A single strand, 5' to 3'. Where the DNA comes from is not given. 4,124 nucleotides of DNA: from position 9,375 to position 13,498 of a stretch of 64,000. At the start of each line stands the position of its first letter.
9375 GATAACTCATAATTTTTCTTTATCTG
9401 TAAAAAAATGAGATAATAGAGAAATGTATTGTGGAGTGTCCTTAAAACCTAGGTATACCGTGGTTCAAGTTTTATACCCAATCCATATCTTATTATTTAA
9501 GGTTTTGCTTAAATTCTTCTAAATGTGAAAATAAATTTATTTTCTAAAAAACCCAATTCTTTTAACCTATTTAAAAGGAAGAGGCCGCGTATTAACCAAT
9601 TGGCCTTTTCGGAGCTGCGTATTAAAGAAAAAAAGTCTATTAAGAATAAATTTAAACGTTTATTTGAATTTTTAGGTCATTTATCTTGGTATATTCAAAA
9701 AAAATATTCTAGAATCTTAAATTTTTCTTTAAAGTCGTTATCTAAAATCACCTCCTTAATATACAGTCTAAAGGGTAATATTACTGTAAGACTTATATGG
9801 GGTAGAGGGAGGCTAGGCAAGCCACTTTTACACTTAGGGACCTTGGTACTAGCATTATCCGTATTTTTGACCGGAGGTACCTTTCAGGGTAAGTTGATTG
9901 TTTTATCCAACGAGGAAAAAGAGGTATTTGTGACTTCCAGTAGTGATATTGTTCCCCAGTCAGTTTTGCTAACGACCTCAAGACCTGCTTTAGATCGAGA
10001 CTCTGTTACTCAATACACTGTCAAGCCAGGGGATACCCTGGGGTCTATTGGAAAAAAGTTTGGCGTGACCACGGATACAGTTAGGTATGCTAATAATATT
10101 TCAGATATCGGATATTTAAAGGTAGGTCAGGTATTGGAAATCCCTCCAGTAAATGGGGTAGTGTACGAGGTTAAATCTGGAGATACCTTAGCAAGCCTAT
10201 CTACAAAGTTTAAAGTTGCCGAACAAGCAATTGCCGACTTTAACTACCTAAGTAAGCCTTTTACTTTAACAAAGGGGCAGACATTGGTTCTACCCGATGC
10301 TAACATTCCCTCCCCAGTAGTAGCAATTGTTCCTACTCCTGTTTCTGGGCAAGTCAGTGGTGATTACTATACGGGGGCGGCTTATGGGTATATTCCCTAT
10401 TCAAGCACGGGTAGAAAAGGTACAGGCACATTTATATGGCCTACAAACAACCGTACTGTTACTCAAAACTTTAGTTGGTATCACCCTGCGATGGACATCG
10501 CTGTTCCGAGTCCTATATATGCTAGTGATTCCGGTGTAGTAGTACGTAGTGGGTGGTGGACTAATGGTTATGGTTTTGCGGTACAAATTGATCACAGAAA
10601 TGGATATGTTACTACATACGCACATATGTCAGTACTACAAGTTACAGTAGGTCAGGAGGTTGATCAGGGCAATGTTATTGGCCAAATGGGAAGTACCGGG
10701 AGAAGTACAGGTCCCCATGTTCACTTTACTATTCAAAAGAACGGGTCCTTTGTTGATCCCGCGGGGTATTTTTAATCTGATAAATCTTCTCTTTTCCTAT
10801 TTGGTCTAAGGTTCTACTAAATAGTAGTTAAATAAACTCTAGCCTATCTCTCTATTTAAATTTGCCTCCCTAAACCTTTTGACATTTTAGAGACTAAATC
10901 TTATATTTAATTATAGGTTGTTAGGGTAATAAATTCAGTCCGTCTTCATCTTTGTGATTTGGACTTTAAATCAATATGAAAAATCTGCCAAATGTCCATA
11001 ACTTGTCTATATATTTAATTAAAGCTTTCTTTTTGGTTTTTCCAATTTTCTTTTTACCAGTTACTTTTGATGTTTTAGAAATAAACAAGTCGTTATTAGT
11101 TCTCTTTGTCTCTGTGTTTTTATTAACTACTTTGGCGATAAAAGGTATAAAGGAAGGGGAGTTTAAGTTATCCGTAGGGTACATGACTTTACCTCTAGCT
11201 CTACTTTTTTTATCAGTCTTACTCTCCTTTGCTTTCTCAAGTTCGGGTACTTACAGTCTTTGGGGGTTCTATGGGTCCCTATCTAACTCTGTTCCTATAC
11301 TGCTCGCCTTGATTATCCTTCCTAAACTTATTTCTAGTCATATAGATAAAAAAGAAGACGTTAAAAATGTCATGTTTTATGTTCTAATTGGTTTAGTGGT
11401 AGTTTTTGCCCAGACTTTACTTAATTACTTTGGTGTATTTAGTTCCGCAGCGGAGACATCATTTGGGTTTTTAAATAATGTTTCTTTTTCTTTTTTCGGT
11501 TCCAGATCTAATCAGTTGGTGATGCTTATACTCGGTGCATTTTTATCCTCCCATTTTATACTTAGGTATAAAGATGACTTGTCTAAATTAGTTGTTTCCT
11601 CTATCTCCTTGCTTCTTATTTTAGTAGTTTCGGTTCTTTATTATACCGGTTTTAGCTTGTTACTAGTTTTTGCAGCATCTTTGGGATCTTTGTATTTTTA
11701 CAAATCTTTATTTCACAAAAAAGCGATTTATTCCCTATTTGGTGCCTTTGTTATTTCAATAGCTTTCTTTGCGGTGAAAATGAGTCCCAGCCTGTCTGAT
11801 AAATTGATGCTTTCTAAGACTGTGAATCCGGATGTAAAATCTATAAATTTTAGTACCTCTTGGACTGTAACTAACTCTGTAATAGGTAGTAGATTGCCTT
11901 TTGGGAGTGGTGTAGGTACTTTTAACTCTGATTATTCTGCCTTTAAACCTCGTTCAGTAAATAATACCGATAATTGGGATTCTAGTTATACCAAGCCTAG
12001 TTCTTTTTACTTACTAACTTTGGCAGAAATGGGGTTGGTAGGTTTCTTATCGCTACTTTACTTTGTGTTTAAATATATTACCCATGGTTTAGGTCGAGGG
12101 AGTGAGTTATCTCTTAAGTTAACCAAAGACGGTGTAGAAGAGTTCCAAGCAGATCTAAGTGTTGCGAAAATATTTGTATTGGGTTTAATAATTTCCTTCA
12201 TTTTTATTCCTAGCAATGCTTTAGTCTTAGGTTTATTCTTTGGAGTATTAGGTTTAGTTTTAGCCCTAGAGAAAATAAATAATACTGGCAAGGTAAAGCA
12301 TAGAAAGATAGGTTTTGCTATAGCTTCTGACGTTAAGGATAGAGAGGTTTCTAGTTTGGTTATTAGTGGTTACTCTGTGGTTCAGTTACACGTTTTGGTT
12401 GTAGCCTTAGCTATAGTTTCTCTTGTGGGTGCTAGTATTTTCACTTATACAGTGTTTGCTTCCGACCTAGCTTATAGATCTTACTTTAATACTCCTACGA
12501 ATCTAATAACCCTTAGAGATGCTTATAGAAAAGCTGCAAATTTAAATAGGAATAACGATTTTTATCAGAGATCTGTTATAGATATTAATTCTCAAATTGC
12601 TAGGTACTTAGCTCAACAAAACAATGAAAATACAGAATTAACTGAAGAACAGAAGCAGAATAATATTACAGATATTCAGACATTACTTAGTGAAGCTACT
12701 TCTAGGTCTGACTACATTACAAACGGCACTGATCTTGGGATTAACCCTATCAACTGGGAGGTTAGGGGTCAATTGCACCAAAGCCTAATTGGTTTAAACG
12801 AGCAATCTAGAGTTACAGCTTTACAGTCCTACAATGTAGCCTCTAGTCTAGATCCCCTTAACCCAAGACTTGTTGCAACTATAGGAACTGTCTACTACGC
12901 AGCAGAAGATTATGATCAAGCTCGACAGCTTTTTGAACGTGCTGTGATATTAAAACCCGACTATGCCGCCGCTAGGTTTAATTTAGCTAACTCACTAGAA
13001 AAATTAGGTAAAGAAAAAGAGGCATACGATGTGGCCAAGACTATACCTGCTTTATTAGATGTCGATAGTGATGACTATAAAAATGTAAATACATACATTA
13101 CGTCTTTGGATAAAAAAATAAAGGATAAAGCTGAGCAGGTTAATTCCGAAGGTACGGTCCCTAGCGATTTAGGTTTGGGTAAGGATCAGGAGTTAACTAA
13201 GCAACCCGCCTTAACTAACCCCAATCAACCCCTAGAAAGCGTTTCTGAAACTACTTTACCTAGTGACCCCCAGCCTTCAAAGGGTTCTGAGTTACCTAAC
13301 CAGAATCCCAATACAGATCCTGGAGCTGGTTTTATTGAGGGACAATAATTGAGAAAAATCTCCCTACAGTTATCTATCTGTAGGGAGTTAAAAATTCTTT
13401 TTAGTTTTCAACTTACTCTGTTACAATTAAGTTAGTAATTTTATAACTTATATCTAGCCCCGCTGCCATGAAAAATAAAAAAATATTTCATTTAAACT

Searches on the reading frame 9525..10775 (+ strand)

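Call 65: search_protein_families(library=pfam, proteins=[window:9525-10775:+], max_evalue=0.001)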
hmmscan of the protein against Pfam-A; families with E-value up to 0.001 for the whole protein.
window:9525-10775:+ (416 aa): 4 families
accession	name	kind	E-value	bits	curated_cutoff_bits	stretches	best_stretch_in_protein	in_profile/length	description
PF01551.29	Peptidase_M23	-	9.3e-32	109.5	28.7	1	320-412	3-96/96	Peptidase family M23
PF01476.26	LysM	-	1.8e-24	85.9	20.9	2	164-207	1-43/43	LysM domain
PF23473.1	LysM3_LYK4_5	-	4.4e-11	43.1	29.3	1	164-193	5-34/48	LYK4/5 LysM3 domain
PF23446.1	LysM1_NFP_LYK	-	6.5e-05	24.2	36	0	170-207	16-54/60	NFP/LYK LysM1 domain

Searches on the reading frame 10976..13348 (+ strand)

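Call 65: search_protein_families(library=pfam, proteins=[window:10976-13348:+], max_evalue=0.001)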
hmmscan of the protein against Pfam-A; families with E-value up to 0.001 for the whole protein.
window:10976-13348:+ (790 aa): 10 families
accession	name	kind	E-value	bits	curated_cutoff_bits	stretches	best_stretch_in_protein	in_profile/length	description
PF14559.12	TPR_19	-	3.7e-10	40.4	25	1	641-701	2-61/68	Tetratricopeptide repeat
PF13432.12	TPR_16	-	7.8e-08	33.1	32.7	1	636-685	3-52/65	Tetratricopeptide repeat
PF13414.12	TPR_11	-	3.2e-07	30.4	26.8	1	637-678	1-42/42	TPR repeat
PF07719.23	TPR_2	-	1.3e-06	28.5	27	1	635-663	6-34/34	Tetratricopeptide repeat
PF00515.34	TPR_1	-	9e-06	25.7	27.8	0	636-663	7-34/34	Tetratricopeptide repeat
PF13431.12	TPR_17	-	4.8e-05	23.8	24.4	0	652-683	1-32/34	Tetratricopeptide repeat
PF13424.12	TPR_12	-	0.00015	22.3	30.1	1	636-683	9-64/77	Tetratricopeptide repeat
PF13428.12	TPR_14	-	0.0002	22.2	23.5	1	631-672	2-43/44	Tetratricopeptide repeat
PF12895.13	ANAPC3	-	0.0002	22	27.2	0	636-687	29-79/82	Anaphase-promoting complex, cyclosome, subunit 3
PF13181.12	TPR_8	-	0.00083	19.8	25.7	0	635-662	6-33/34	Tetratricopeptide repeat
